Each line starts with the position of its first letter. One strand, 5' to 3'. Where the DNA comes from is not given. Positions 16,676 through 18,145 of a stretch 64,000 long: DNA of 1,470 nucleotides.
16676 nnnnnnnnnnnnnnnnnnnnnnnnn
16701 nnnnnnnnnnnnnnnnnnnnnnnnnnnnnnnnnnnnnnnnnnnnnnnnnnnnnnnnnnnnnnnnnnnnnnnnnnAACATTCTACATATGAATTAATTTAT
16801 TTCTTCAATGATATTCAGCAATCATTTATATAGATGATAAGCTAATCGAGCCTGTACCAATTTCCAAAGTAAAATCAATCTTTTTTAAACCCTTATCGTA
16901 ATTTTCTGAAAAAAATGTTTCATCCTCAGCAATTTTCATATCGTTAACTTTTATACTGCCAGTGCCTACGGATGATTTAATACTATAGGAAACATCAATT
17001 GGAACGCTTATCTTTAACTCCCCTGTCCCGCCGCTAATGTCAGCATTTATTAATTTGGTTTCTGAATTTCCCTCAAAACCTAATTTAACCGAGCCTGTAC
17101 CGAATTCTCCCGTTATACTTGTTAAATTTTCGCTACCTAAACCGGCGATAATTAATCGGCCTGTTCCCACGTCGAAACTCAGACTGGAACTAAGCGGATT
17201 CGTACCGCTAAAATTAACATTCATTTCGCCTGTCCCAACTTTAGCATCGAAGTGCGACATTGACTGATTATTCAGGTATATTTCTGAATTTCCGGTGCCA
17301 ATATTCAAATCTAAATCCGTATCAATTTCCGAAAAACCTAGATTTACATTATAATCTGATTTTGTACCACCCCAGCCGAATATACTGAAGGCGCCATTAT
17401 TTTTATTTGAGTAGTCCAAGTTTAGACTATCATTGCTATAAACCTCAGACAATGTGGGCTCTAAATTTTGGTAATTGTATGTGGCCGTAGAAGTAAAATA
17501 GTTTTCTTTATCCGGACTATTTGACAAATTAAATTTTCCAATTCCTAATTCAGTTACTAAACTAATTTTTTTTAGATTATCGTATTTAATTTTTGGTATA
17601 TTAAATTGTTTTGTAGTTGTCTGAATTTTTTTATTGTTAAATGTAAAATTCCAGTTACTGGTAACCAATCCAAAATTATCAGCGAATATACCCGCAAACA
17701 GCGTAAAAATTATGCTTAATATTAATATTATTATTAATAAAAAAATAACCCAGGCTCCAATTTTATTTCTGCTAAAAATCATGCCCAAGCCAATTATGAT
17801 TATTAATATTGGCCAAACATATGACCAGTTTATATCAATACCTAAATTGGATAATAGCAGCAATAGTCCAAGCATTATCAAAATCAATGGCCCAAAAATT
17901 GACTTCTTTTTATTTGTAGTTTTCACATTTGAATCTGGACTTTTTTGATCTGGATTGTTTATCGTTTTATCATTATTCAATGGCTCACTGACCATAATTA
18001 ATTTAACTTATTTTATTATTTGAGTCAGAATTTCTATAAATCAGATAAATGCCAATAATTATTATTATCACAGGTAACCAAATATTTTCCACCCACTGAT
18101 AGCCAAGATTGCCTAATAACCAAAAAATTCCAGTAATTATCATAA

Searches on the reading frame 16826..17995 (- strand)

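Call 56: search_protein_families(library=pfam, proteins=[window:16826-17995:-], max_evalue=0.00001)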
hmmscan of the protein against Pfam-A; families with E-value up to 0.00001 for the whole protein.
window:16826-17995:- (389 aa): 2 families
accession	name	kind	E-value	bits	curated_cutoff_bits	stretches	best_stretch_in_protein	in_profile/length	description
PF18917.5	LiaI-LiaF-like_TM1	-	8.6e-07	29.4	27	1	33-73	1-42/42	LiaI-LiaF-like transmembrane region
PF22570.1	LiaF-TM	-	1.6e-06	29.3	27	1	34-100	1-71/98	LiaF transmembrane domain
